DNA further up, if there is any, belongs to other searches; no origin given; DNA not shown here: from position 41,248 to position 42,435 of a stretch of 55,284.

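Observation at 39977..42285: Sub-operon pairing a di-iron carboxylate protein with a private ACP and a divergent ketosynthase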

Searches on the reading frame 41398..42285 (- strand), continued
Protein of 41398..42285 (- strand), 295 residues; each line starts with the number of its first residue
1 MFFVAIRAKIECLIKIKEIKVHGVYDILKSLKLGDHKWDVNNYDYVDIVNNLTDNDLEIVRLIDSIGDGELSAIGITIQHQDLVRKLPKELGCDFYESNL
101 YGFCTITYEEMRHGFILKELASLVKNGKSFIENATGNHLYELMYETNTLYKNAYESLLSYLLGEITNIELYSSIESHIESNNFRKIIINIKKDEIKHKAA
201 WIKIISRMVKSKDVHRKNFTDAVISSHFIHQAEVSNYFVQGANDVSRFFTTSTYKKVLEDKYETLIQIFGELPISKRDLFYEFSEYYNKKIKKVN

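Call 24: fold_search(model_id=the predicted structure, library=pdb)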
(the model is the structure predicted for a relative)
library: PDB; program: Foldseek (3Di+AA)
matches with E <= 10: 485; with E <= 0.001: 0
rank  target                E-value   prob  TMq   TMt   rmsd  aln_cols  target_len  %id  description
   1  4v0j_F                5.3e-03  1.00  0.52  0.45   7.3       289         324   14  The channel-block Ser202Glu, Thr104Lys double mutant of Stearoyl-ACP- Desaturase from Castor bean (Ricinus communis) (released 2015-08-26)
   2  2j2f_B                5.7e-03  1.00  0.53  0.43   7.8       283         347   14  The T199D Mutant of Stearoyl Acyl Carrier Protein Desaturase from Ricinus Communis (Castor Bean) (released 2006-10-23)
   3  4v0j_C                5.7e-03  1.00  0.51  0.44   7.4       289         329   14  The channel-block Ser202Glu, Thr104Lys double mutant of Stearoyl-ACP- Desaturase from Castor bean (Ricinus communis) (released 2015-08-26)
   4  4kvq                  6.5e-03  1.00  0.46  0.54   6.5       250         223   16  Crystal Structure of Prochlorococcus marinus aldehyde-deformylating oxygenase wild type with palmitic acid bound (released 2013-06-26)
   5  4v0j_E                6.8e-03  1.00  0.52  0.44   7.3       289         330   14  The channel-block Ser202Glu, Thr104Lys double mutant of Stearoyl-ACP- Desaturase from Castor bean (Ricinus communis) (released 2015-08-26)
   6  2uw1_A                7.1e-03  1.00  0.53  0.46   7.4       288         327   14  Ivy Desaturase Structure (released 2007-05-08)
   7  4pg0                  7.1e-03  1.00  0.44  0.52   8.5       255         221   16  Insights into Substrate and Metal Binding from the Crystal Structure of Cyanobacterial Aldehyde Deformylating Oxygenase  (released 2014-11-26)
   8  4v0j_D                7.7e-03  1.00  0.51  0.45   7.1       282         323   15  The channel-block Ser202Glu, Thr104Lys double mutant of Stearoyl-ACP- Desaturase from Castor bean (Ricinus communis) (released 2015-08-26)
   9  4tw3                  8.8e-03  1.00  0.41  0.49   9.6       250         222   17  Insights into Substrate and Metal Binding from the Crystal Structure of Cyanobacterial Aldehyde Deformylating Oxygenase  (released 2014-10-15)
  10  2xz1_B                9.2e-03  1.00  0.56  0.46   6.4       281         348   17  The Structure of the 2:2 (Fully Occupied) Complex Between Stearoyl Acyl Carrier Protein Desaturase from Ricinus Commun (released 2011-09-07)
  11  4v0j_B                9.2e-03  1.00  0.52  0.45   7.3       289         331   14  The channel-block Ser202Glu, Thr104Lys double mutant of Stearoyl-ACP- Desaturase from Castor bean (Ricinus communis) (released 2015-08-26)
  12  4kvs                  9.6e-03  1.00  0.41  0.49   9.6       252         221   17  Crystal Structure of Prochlorococcus marinus aldehyde-deformylating oxygenase (mutant A134F) (released 2013-06-26)
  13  4v0j_A                1.0e-02  1.00  0.51  0.45   7.5       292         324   15  The channel-block Ser202Glu, Thr104Lys double mutant of Stearoyl-ACP- Desaturase from Castor bean (Ricinus communis) (released 2015-08-26)
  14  4kvr                  1.5e-02  1.00  0.41  0.49   9.8       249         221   16  Crystal Structure of Prochlorococcus marinus aldehyde-deformylating oxygenase (mutant V41Y) (released 2013-06-26)
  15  2uw1_B                1.5e-02  1.00  0.51  0.43   7.5       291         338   14  Ivy Desaturase Structure (released 2007-05-08)
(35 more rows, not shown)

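Call 25: search_protein_families(library=pfam, alignment_id=A1, max_evalue=10)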
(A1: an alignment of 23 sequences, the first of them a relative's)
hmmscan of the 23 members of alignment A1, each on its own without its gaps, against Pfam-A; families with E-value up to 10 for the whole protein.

A. member 1, P0001 (275 aa): 4 families
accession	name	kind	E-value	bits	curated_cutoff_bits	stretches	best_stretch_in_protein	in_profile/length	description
PF02915.23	Rubrerythrin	-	0.0089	16.9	22.8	1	142-213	8-83/137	Rubrerythrin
PF22277.2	EncFtn-like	-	0.071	13.3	27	1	136-193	18-75/85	EncFtn-like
PF03405.20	FA_desaturase_2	-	0.21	10.8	22.7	1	88-194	107-215/325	Fatty acid desaturase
PF09687.15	PRESAN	-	9.3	7.2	23.7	1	100-204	7-108/125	Plasmodium RESA N-terminal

B. families by the number of members that match (of 23 scanned): 32 families (the first 25 are shown)
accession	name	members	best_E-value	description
PF02915.23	Rubrerythrin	23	6.7e-06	Rubrerythrin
PF03405.20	FA_desaturase_2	22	0.00011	Fatty acid desaturase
PF09687.15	PRESAN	14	0.0011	Plasmodium RESA N-terminal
PF22277.2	EncFtn-like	12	0.0013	EncFtn-like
PF03232.19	COQ7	5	0.0083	Ubiquinone biosynthesis protein COQ7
PF11074.14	DUF2779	4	0.024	Domain of unknown function(DUF2779)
PF20423.3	AceK_regulatory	3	0.0078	Isocitrate dehydrogenase kinase/phosphatase (AceK), regulatory domain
PF18223.6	PilJ_C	3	0.085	Pili PilJ C-terminal domain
PF00210.30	Ferritin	2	0.021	Ferritin-like domain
PF20284.3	CTD8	2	0.05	C-terminal domain 8 of the ABC-three component (ABC-3C) systems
PF05202.17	Flp_C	1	0.0081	Recombinase Flp protein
PF10118.14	Metal_hydrol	1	0.011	Predicted metal-dependent hydrolase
PF18429.6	DUF5609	1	0.014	Domain of unknown function (DUF5609)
PF05138.18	PaaA_PaaC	1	0.021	Phenylacetic acid catabolic protein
PF04634.17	YezG-like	1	0.05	Immunity protein YezG-like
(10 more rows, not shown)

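Call 26: search_protein_representatives(alignment_id=A1)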
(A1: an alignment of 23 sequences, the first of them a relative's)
Query: 23 sequences, 275 profile positions. Proteins with E-value up to 0.001 (for the whole library): 26; up to 1e-10: 25; up to 1e-30: 17. The best 26 are listed.
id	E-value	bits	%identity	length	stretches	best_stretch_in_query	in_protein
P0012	9.5e-142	488.0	-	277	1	1-274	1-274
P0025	8.6e-58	212.6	-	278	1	1-257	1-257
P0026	9.4e-58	212.5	-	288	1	9-273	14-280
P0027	2.5e-55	204.6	-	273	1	1-272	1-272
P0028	2.8e-55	204.4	-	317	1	9-272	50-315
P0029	2.2e-54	201.4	-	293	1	13-268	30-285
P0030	2.9e-46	174.8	-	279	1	7-273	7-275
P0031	3.8e-44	167.9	-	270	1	6-271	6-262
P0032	5.5e-40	154.2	-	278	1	2-274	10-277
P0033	5.3e-37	144.5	-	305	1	1-273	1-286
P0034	9.6e-37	143.6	-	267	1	15-269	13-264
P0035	3.7e-35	138.4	-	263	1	9-257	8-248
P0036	1.2e-34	136.7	-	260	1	7-273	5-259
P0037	3.3e-34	135.3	-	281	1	17-269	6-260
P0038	7.9e-32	127.5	-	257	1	7-253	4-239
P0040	3.0e-31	125.6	-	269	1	17-273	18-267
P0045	5.2e-27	111.7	-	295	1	3-257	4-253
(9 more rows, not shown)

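Call 28: find_encoding_contigs(protein=P0026, flank=10000, max_places=2)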
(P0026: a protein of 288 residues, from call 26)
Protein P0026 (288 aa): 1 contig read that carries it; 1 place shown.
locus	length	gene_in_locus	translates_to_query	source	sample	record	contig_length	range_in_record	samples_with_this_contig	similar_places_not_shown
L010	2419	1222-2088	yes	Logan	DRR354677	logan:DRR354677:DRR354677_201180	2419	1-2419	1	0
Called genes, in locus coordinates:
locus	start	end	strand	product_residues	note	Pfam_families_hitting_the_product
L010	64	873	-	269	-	-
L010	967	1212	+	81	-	PF00550:PP-binding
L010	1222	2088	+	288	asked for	-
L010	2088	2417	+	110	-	?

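Call 29: find_encoding_contigs(protein=P0036, flank=10000, max_places=2)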
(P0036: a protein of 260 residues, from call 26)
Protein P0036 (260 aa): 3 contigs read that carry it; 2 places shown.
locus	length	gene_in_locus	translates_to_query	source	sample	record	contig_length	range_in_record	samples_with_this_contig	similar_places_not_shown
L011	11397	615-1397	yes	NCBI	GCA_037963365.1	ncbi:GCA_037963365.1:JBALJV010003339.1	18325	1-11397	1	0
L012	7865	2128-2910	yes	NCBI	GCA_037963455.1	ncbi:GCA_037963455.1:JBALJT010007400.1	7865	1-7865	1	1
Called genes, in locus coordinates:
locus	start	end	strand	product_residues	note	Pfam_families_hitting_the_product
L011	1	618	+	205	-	?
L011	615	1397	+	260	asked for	-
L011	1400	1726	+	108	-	-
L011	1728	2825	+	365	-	PF00109:ketoacyl-synt, PF02801:Ketoacyl-synt_C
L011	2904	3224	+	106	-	-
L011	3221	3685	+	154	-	PF08291:Peptidase_M15_3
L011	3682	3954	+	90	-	-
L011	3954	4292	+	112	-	-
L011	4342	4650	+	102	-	-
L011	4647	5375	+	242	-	-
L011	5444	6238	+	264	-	PF02562:PhoH, PF13604:AAA_30, PF13245:AAA_19 (weak)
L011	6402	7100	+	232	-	-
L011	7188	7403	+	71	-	PF17209:Hfq (weak)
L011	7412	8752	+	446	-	PF13481:AAA_25 (weak), PF03796:DnaB_C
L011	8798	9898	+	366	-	PF08275:DNAG_N (weak)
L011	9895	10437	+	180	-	-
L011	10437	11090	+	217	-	-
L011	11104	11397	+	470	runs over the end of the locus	PF01068:DNA_ligase_A_M (weak)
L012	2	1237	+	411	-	?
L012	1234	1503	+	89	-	-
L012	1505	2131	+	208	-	-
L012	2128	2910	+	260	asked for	-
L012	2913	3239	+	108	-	-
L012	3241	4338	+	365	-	PF00109:ketoacyl-synt, PF02801:Ketoacyl-synt_C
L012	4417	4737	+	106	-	-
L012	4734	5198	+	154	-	PF08291:Peptidase_M15_3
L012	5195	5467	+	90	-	-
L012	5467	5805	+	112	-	-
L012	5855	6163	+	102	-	-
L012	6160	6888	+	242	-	-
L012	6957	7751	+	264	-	PF02562:PhoH, PF13604:AAA_30, PF13245:AAA_19 (weak)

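Call 31: find_encoding_contigs(protein=P0033, flank=10000, max_places=2)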
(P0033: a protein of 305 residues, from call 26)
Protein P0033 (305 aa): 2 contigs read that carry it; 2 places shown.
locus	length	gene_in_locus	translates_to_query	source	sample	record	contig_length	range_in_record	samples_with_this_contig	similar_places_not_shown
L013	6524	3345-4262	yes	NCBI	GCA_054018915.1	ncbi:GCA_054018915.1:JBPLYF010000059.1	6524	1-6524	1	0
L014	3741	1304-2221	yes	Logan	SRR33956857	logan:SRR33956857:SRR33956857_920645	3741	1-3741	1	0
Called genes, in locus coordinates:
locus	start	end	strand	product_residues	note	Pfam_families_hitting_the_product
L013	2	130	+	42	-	?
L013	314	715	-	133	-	PF12844:HTH_19 (weak), PF01381:HTH_3, PF13560:HTH_31 (weak)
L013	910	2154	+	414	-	PF00109:ketoacyl-synt, PF02801:Ketoacyl-synt_C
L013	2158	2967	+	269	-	PF01575:MaoC_dehydratas (weak)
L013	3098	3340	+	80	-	PF00550:PP-binding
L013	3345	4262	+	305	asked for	-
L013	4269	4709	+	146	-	PF13622:4HBT_3 (weak), PF03061:4HBT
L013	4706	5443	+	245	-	PF00106:adh_short, PF08659:KR, PF23441:SDR, PF13561:adh_short_C2, PF21394:Beta-ketacyl_N (faint)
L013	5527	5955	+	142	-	PF03061:4HBT (weak)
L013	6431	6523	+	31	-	?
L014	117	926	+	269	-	PF01575:MaoC_dehydratas (weak)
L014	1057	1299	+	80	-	PF00550:PP-binding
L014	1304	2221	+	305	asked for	-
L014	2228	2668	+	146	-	PF13622:4HBT_3 (weak), PF03061:4HBT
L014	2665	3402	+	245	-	PF00106:adh_short, PF08659:KR, PF23441:SDR, PF13561:adh_short_C2, PF21394:Beta-ketacyl_N (faint)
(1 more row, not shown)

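Call 32: find_encoding_contigs(protein=P0029, flank=10000, max_places=2)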
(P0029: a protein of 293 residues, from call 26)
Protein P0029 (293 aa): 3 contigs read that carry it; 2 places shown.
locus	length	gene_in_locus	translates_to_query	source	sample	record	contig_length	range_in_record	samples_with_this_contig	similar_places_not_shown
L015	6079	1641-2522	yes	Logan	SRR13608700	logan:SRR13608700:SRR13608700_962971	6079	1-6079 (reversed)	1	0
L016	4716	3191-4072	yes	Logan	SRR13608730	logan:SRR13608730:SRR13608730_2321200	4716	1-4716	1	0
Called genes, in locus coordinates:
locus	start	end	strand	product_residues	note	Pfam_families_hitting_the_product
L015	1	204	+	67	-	?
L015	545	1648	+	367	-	-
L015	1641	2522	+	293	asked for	-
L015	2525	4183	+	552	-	-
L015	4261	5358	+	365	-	-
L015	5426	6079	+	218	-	?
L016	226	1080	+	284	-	-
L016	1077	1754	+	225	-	PF10067:DUF2306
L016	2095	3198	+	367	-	-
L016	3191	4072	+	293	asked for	-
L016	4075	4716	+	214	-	?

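Call 34: find_encoding_contigs(protein=P0040, flank=10000, max_places=2)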
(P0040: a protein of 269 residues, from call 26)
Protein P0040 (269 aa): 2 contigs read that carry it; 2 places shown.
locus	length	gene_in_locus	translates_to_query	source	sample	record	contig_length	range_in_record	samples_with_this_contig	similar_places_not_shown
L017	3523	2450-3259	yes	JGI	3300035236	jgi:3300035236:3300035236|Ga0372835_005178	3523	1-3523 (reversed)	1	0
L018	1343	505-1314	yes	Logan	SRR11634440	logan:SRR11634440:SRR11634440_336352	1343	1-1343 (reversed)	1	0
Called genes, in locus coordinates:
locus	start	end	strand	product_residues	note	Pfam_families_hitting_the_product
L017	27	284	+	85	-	-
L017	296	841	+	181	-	-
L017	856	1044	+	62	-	-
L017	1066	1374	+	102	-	-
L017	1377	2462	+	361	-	PF00109:ketoacyl-synt, PF02801:Ketoacyl-synt_C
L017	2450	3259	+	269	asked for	-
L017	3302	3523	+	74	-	?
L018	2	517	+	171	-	?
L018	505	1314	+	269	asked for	-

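Call 45: find_related_loci(query=P0036, collection=viral_contigs, flank=10000)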
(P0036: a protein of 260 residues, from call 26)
Query P0036 (260 aa) in viral_contigs; peptide patterns used: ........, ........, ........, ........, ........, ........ (x = any residue, [..] = any of these).
8 stretches matched a pattern, but none encodes a relative of the query by tblastn (E <= 1e-3).

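Call 46: find_related_loci(query=P0040, collection=viral_contigs, flank=10000)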
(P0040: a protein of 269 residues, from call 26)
Query P0040 (269 aa) in viral_contigs; peptide patterns used: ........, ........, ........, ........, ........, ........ (x = any residue, [..] = any of these).
12 stretches matched a pattern, but none encodes a relative of the query by tblastn (E <= 1e-3).

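Call 47: search_protein_families(library=phrogs, proteins=[L012:2-1237:+, L012:1234-1503:+, L012:1505-2131:+, L012:2128-2910:+, L012:2907-3239:+, L012:3241-4338:+, L011:3221-3685:+, L011:4647-5375:+, L011:6402-7100:+, L011:8798-9898:+], max_evalue=0.001)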
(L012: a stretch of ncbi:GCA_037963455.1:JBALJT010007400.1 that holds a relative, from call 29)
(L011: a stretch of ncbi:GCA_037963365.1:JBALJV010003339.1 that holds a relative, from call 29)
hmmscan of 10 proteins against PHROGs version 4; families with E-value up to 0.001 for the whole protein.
L012:2-1237:+ (411 aa): 5 families
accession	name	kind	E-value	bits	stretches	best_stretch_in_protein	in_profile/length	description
phrog_10745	-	unknown function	2.6e-14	54.6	1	13-176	14-160/353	-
phrog_11439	-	tail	1.7e-12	47.4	1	66-179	573-667/775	tail fiber protein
phrog_25859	-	unknown function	7.3e-09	36.8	1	3-78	5-78/183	-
phrog_2056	-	tail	8.5e-09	36.4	1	17-262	16-186/267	tail fiber protein; host specificity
phrog_19313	-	unknown function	2.2e-07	30.8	1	46-173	314-431/728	-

L012:1234-1503:+ (89 aa): 0 families

L012:1505-2131:+ (208 aa): 0 families

L012:2128-2910:+ (260 aa): 0 families

L012:2907-3239:+ (110 aa): 1 family
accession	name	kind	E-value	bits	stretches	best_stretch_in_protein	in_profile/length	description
phrog_5934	-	moron, auxiliary metabolic gene and host takeover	0.00039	21.5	1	34-91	36-89/93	acyl carrier protein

L012:3241-4338:+ (365 aa): 1 family
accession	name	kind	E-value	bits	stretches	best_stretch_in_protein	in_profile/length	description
phrog_35856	-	unknown function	1.3e-28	101.2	1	102-313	107-308/334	-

L011:3221-3685:+ (154 aa): 2 families
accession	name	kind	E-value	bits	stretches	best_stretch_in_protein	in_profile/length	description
phrog_894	-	lysis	1.3e-25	91.2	1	2-151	44-188/389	endolysin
phrog_17373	-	other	0.00097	19.9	0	43-102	42-98/224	peptidase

L011:4647-5375:+ (242 aa): 1 family
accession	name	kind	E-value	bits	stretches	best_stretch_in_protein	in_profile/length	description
phrog_739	-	lysis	6.2e-05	24.2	1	4-63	8-69/122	Rz-like spanin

L011:6402-7100:+ (232 aa): 1 family
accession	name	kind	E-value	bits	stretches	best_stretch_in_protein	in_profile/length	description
phrog_2500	-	unknown function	6.4e-18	66.1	1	35-223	51-245/248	-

L011:8798-9898:+ (366 aa): 3 families
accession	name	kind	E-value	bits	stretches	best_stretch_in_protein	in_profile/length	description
phrog_47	-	DNA, RNA and nucleotide metabolism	2.6e-52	179.5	1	13-337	29-324/947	DNA primase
phrog_6444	-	DNA, RNA and nucleotide metabolism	1.3e-19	71.4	1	48-334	46-350/577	DNA primase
phrog_239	-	DNA, RNA and nucleotide metabolism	2.8e-11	44.1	1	26-333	29-294/801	DNA primase/helicase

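Call 49: find_encoding_contigs(protein=P0025, flank=10000, max_places=2)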
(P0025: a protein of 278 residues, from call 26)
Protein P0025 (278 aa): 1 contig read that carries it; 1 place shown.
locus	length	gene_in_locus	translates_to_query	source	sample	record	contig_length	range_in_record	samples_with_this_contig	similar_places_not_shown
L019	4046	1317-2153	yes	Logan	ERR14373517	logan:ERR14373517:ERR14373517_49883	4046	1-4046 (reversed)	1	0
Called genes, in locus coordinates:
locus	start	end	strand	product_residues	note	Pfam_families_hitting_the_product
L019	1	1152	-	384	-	?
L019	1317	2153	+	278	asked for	-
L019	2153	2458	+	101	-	-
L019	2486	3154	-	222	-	PF00072:Response_reg, PF00486:Trans_reg_C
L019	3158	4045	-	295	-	?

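Call 50: find_encoding_contigs(protein=P0035, flank=10000, max_places=2)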
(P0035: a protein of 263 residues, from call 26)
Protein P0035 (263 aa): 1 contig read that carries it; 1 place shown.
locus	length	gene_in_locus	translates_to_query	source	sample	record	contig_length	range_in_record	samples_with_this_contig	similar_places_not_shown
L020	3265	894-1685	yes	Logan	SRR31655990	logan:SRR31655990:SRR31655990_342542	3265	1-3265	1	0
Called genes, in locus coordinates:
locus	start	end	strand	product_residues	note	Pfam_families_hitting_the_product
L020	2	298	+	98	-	?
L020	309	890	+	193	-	-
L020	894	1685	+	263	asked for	-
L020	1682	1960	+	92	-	-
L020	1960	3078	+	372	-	PF00109:ketoacyl-synt (weak), PF02801:Ketoacyl-synt_C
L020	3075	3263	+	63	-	?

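Call 51: find_encoding_contigs(protein=P0045, flank=10000, max_places=2)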
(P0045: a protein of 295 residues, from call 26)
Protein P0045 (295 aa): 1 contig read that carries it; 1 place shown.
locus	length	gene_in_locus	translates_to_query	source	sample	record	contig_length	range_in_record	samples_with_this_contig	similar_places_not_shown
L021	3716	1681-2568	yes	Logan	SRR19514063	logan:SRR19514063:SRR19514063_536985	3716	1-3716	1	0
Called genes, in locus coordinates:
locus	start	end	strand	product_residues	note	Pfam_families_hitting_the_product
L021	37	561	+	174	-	-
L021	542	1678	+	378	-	PF00109:ketoacyl-synt, PF02801:Ketoacyl-synt_C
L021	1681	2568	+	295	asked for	-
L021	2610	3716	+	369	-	?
